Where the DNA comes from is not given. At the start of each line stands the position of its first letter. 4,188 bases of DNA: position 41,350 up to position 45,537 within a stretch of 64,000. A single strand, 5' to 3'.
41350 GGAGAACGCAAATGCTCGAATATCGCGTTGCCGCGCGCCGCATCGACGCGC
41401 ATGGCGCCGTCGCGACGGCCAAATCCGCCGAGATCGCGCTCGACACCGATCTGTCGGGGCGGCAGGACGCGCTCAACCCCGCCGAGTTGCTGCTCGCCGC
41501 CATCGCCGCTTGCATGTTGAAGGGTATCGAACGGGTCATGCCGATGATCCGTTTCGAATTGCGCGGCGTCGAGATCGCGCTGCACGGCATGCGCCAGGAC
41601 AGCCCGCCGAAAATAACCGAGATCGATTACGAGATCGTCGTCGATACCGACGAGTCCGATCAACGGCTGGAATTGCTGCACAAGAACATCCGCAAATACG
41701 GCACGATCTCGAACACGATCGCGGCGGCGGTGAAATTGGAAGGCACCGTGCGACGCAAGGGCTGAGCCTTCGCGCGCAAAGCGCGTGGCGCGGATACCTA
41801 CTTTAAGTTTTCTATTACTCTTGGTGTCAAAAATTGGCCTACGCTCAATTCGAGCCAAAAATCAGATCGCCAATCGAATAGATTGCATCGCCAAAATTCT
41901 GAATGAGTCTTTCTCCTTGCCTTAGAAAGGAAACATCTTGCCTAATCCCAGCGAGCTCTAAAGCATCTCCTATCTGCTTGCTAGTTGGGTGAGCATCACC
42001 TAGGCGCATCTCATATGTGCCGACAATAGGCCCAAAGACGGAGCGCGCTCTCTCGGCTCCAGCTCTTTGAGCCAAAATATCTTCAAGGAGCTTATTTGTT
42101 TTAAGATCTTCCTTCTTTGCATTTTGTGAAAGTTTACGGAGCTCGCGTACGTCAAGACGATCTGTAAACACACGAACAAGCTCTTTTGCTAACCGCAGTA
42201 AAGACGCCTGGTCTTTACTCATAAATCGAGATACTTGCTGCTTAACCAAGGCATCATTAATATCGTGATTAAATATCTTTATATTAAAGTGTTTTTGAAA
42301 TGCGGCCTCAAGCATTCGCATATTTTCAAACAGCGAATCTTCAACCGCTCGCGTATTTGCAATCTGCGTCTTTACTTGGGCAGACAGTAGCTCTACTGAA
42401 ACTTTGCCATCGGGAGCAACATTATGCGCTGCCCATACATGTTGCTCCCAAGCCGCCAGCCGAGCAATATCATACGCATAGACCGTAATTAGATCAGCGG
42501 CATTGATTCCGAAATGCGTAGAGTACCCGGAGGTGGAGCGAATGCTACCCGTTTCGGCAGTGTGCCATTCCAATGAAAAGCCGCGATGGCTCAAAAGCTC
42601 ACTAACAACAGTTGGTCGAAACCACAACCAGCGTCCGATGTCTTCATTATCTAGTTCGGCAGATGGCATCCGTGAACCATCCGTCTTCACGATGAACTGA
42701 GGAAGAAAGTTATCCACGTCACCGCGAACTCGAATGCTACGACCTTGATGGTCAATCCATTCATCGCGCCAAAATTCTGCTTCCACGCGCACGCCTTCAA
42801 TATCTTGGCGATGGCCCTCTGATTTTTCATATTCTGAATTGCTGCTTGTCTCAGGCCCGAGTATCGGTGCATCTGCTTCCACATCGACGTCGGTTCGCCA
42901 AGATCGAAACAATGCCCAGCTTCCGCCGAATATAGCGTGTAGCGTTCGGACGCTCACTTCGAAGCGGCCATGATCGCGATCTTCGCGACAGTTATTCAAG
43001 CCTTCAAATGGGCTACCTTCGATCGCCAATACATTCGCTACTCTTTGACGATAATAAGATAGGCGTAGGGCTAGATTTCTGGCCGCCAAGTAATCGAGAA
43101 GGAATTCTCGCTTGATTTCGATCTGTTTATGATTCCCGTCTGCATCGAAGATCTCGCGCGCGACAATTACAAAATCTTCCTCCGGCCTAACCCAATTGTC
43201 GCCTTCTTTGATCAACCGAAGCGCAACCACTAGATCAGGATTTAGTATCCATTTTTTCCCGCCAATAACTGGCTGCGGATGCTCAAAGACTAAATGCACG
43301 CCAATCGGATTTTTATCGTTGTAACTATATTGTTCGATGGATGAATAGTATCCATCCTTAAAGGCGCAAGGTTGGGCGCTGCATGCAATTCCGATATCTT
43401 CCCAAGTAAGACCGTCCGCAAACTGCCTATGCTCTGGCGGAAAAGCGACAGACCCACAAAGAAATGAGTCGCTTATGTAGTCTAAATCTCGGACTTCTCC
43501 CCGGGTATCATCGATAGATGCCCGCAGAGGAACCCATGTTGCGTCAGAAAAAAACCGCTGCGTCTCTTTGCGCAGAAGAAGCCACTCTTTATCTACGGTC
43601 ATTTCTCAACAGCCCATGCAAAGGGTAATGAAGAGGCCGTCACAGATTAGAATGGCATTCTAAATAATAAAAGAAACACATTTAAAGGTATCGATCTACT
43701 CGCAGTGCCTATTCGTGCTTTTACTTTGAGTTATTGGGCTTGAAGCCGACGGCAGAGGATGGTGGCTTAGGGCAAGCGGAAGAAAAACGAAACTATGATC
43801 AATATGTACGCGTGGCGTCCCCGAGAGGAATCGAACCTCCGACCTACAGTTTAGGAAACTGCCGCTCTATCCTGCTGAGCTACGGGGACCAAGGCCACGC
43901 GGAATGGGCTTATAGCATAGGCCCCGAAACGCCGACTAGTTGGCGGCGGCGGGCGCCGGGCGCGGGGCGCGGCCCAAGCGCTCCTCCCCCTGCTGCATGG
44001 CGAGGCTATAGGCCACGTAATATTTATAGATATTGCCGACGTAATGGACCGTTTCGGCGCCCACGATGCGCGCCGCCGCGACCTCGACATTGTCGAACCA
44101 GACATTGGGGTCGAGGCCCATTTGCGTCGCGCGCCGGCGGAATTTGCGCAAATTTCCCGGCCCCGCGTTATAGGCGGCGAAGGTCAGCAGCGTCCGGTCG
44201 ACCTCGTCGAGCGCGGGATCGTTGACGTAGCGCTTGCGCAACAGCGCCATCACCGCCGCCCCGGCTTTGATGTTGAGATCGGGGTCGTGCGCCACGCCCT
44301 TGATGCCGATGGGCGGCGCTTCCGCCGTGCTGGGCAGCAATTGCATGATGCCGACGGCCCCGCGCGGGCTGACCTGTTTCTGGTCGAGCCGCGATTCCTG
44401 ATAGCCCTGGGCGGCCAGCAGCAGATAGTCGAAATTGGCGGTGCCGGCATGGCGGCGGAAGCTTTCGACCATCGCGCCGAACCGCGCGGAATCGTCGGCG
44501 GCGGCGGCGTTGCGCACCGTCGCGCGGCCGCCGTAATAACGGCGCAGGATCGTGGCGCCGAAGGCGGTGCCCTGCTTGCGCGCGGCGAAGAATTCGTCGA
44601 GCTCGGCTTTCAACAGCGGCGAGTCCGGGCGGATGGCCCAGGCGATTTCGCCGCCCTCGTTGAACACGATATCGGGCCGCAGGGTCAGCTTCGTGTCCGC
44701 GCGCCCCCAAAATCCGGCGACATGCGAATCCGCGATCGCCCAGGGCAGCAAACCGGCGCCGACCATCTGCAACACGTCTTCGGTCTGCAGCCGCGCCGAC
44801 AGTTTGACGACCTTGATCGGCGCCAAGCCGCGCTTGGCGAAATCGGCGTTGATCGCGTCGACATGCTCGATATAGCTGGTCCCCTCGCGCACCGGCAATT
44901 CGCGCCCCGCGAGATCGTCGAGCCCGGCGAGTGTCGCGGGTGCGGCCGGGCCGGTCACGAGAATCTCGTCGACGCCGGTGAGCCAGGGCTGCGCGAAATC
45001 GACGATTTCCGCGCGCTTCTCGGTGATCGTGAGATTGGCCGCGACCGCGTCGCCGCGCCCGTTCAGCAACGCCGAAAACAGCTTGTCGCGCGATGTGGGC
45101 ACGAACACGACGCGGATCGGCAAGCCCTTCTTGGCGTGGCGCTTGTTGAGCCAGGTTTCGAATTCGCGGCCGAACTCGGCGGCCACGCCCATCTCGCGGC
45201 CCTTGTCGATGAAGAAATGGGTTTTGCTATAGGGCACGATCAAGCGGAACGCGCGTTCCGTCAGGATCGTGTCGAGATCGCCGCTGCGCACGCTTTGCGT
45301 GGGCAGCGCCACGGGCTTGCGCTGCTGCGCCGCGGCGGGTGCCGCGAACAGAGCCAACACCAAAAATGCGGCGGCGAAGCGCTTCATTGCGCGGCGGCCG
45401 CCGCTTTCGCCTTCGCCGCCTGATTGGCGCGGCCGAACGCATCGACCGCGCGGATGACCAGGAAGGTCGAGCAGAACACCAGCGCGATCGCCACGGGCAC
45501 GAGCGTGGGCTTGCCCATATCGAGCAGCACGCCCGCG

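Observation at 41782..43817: Low-GC islet with a single 585-aa orphan gene inserted at the 3' end of tRNA-Arg(CCU), flanked by 9-bp direct repeats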

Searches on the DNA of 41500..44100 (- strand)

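Call 53: search_dna_similar(query=L007:8001-9758:+, collection=ecoli_genomes, mode=distant, max_rows=15)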
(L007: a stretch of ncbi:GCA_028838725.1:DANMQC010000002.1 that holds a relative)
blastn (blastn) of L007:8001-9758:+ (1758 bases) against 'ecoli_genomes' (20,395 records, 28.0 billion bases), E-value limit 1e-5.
Records with a match: 20; places in all: 20; records where one place covers at least 80% of the query: 20.
Genomes with a match: 20 of 5426; with a place that covers at least 80% of the query: 20. Places per genome that has any: lowest 1, median 1, highest 1. On chromosomes: 20 places; on plasmids: 0.
Best place of each record, by identity: 60-80% 20.
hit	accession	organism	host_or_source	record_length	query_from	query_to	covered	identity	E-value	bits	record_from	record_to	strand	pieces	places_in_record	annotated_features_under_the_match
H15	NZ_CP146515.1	Escherichia coli strain MDP9-27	Spinach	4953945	1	1739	99%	71.4%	0e+0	896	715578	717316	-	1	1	hypothetical protein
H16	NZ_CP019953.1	Escherichia coli M8 strain M8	Mus musculus C57Bl/6J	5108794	1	1739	99%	71.4%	0e+0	892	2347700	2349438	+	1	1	hypothetical protein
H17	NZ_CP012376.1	Escherichia coli strain GE3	human feces of different individuals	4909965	1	1739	99%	71.4%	0e+0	892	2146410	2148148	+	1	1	hypothetical protein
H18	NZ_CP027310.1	Escherichia coli strain 2014C-4135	Homo sapiens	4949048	1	1739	99%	71.4%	0e+0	892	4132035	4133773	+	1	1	hypothetical protein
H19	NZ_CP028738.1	Escherichia coli strain A38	Petrogale lateralis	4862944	1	1739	99%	71.4%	0e+0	892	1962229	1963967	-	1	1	hypothetical protein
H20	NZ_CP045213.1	Escherichia coli strain EH41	Homo sapiens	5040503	1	1739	99%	71.4%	0e+0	892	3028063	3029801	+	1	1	hypothetical protein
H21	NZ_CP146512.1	Escherichia coli strain EH53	Homo sapiens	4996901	1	1739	99%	71.4%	0e+0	892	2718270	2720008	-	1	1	hypothetical protein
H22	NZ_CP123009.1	Escherichia coli O155 strain NWU_3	Bos taurus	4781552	1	1739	99%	71.4%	0e+0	892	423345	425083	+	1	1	hypothetical protein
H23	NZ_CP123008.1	Escherichia coli strain NWU_4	Bos taurus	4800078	1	1739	99%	71.4%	0e+0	892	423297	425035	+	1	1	hypothetical protein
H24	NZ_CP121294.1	Escherichia coli O155:H21 strain NWU_1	North West province, South Africa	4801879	1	1739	99%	71.4%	0e+0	892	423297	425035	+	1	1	hypothetical protein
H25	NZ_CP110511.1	Escherichia coli strain ws5-3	natural water sources close by farm or ...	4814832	1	1739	99%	71.4%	0e+0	892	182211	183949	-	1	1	hypothetical protein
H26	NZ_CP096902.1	Escherichia coli strain RSHH22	Mus musculus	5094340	1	1739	99%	71.4%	0e+0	892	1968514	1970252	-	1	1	hypothetical protein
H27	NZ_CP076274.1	Escherichia coli strain P393-F10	Homo sapiens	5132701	1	1739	99%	71.4%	0e+0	892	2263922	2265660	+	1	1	hypothetical protein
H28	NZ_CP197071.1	Escherichia coli strain ECOR29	Kangaroo rat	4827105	1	1739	99%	71.4%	0e+0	892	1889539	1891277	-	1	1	hypothetical protein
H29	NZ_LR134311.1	Escherichia coli strain NCTC9113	missing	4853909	1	1739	99%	71.4%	0e+0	892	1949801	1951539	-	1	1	hypothetical protein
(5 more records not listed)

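Call 56: get_annotated_region(hit=H28, flank=9000)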
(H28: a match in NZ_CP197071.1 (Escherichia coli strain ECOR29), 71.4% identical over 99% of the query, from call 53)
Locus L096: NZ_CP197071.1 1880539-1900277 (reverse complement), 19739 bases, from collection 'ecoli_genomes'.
description: Escherichia coli strain ECOR29 chromosome, complete genome
organism: Escherichia coli strain ECOR29 (NCBI taxid 562)
replicon: chromosome; assembly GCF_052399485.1
host: Kangaroo rat; source: -; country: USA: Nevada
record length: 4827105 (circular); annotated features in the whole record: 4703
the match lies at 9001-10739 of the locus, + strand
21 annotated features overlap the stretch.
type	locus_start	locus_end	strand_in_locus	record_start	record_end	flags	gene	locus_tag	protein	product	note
CDS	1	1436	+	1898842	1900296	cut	amn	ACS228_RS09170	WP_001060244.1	AMP nucleosidase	-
CDS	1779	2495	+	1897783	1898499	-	yeeN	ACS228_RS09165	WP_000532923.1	YebC/PmpR family DNA-binding transcriptional regulator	-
tRNA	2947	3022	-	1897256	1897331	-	-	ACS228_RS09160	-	tRNA-Asn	-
CDS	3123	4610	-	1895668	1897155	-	yeeO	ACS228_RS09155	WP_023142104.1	toxic metabolite efflux MATE transporter YeeO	-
tRNA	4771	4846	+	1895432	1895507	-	-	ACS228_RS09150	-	tRNA-Asn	-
CDS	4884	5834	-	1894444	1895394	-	cbl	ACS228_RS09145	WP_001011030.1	HTH-type transcriptional regulator Cbl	-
CDS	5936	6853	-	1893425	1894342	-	nac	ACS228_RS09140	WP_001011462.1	nitrogen assimilation transcriptional regulator NAC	-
tRNA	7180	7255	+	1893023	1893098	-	-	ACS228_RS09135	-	tRNA-Asn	-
CDS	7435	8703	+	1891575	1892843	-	-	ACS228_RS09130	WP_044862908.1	tyrosine-type recombinase/integrase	-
CDS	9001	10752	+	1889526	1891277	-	-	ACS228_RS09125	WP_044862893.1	hypothetical protein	-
CDS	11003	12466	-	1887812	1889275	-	pilV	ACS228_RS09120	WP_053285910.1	shufflon system plasmid conjugative transfer pilus tip adhesin PilV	-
CDS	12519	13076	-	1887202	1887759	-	bfpA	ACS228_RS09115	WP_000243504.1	type IV pilus major subunit protein BfpA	-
CDS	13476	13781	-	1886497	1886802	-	-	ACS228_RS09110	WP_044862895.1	conjugal transfer protein TraD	-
CDS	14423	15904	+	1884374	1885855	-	mobQ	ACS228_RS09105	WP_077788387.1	MobQ family relaxase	-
CDS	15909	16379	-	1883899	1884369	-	-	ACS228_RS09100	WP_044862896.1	hypothetical protein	-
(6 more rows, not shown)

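Call 117: search_rna_families(source=window, start=41500, end=44100, threshold=evalue, max_evalue=1)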
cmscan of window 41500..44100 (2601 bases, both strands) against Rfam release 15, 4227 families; matches with E-value up to 1: 5.
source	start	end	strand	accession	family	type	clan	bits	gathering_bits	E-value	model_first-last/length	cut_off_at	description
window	43816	43889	-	RF00005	tRNA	Gene; tRNA;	CL00001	66.7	29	1e-13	1-71/71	no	tRNA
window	43817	43889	-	RF01684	mascRNA-menRNA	Gene;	-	21.5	42.5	0.34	1-56/56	no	MALAT1-associated small cytoplasmic RNA/MEN beta RNA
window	43815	43889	+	RF04354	Plastid-ycf2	Cis-reg;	-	21.3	65.7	0.35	1-75/75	no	Plastid-ycf2 5UTR RNA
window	41786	41811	+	RF02162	XIST_A_REPEAT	Gene; sRNA;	-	20.6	33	0.061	1-37/37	no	XIST RNA A repeat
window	43836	43935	-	RF02553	YrlA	Gene; sRNA;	-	20.3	69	0.5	1-114/114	no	Y RNA-like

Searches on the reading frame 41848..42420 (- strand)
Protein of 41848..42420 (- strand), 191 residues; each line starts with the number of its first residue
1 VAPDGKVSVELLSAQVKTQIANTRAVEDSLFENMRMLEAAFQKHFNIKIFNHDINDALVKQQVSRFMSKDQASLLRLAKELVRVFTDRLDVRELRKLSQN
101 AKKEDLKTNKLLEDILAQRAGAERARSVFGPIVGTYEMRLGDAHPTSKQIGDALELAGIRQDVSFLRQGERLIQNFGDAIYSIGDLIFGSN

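Call 73: search_protein_families(library=pfam, proteins=[window:41848-42420:-], max_evalue=10)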
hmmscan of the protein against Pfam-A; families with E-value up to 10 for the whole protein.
seq(191 aa): 1 family
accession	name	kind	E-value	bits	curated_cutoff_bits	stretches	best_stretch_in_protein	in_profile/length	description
PF12630.12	Pox_polyA_pol_N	-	0.03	15.1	27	1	32-97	20-85/108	Poxvirus poly(A) polymerase N-terminal domain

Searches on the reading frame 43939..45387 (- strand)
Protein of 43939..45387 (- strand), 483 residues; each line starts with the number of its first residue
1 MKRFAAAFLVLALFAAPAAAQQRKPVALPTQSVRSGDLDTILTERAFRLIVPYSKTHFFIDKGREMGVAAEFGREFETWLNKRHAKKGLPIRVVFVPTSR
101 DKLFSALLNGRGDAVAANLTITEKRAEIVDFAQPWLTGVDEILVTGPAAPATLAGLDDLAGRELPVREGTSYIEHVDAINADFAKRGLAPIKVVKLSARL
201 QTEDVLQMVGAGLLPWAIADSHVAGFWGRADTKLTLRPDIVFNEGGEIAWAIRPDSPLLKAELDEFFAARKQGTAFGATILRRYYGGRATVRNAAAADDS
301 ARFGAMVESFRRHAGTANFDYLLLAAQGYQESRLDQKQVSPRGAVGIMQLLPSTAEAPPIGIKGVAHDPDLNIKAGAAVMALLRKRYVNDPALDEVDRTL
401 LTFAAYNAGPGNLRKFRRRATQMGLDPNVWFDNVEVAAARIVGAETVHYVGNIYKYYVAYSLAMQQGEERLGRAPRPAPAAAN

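Call 20: find_related_loci(query=window:43939-45387:-, collection=genome_contigs, flank=6000)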
Query seq(483 aa) (483 aa) in genome_contigs; peptide patterns used: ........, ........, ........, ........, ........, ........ (x = any residue, [..] = any of these).
295 stretches matched a pattern; 237 encode a relative of the query (tblastn E <= 1e-3); the best 80 are kept; 80 distinct loci.
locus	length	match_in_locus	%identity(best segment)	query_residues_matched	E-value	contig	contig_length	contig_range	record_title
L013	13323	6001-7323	92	22-462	0e+0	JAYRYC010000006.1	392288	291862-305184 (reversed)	MAG: Tagaea sp. isolate EBPR_s431bin.14 NODE_35_length_392288_cov_13.266087, whole genome shotgun sequence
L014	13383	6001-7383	65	5-465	0e+0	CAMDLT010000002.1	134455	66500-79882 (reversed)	MAG: Asaia bogorensis isolate TE-08apr19-29 genome assembly, contig: TE-08apr19-C39, whole genome shotgun sequence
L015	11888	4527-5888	68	17-470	0e+0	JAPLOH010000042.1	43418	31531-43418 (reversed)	MAG: Alphaproteobacteria bacterium isolate LacPavin_0419_WC53_MAG_67_8 LacPavin_0419_WC53_scaffold_340059, whole genome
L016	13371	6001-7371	60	17-471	2e-175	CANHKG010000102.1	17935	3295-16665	MAG: Rhodospirillales bacterium isolate RE-23may17-764 genome assembly, contig: RE-23may17-C10489, whole genome shotgun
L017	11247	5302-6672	61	17-471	2e-172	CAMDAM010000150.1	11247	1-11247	MAG: Asaia bogorensis isolate MH-09jul19-188 genome assembly, contig: MH-09jul19-C13660, whole genome shotgun sequence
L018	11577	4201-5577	61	15-469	3e-176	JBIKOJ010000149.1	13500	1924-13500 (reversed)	MAG: Acetobacteraceae bacterium isolate ME2014-11-02_3300042937_group5_bin57 Rohwer_bin1810_scaffold_2777_c1, whole geno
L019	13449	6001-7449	49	12-477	1e-148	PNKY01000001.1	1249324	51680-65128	MAG: Rhodospirillum sp. isolate PB1.008 PB1_1000001_1249324, whole genome shotgun sequence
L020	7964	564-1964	51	10-464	4e-148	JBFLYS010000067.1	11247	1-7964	MAG: Pseudomonadota bacterium isolate MAG091 MAG091_67, whole genome shotgun sequence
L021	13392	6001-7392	50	9-470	8e-146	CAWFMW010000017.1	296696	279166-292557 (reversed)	MAG: uncultured Alphaproteobacteria bacterium isolate MFD02134.bin.3.423 genome assembly, contig: contig_18445, whole ge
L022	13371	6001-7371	51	10-470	5e-145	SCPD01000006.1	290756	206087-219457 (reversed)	Rhizobiales bacterium Y(2018) NODE_6_length_290756_cov_15.244637, whole genome shotgun sequence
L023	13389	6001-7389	48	12-470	2e-138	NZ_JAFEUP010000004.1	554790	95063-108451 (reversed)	Zestomonas insulae strain UL073 contig4, whole genome shotgun sequence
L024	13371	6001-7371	49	5-463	1e-138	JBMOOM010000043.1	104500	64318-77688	MAG: Pseudomonadota bacterium isolate Betzabe_MAG102 MAG102_43, whole genome shotgun sequence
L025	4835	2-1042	63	122-469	1e-138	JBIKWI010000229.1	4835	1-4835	MAG: Tagaea sp. isolate ME2015-09-13_3300035666_group6_bin128 Rohwer_bin1822_scaffold_31964_c1, whole genome shotgun seq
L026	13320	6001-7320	49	19-463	6e-136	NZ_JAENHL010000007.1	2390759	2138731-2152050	Taklimakanibacter albus strain YIM B02566 GCM70020045_7, whole genome shotgun sequence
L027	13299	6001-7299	46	35-469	1e-130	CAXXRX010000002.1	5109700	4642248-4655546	MAG: Desulfocapsaceae bacterium isolate 1aa78899-e997-4579-a1ce-6e823d9c38b0 genome assembly, contig: contig_2, whole ge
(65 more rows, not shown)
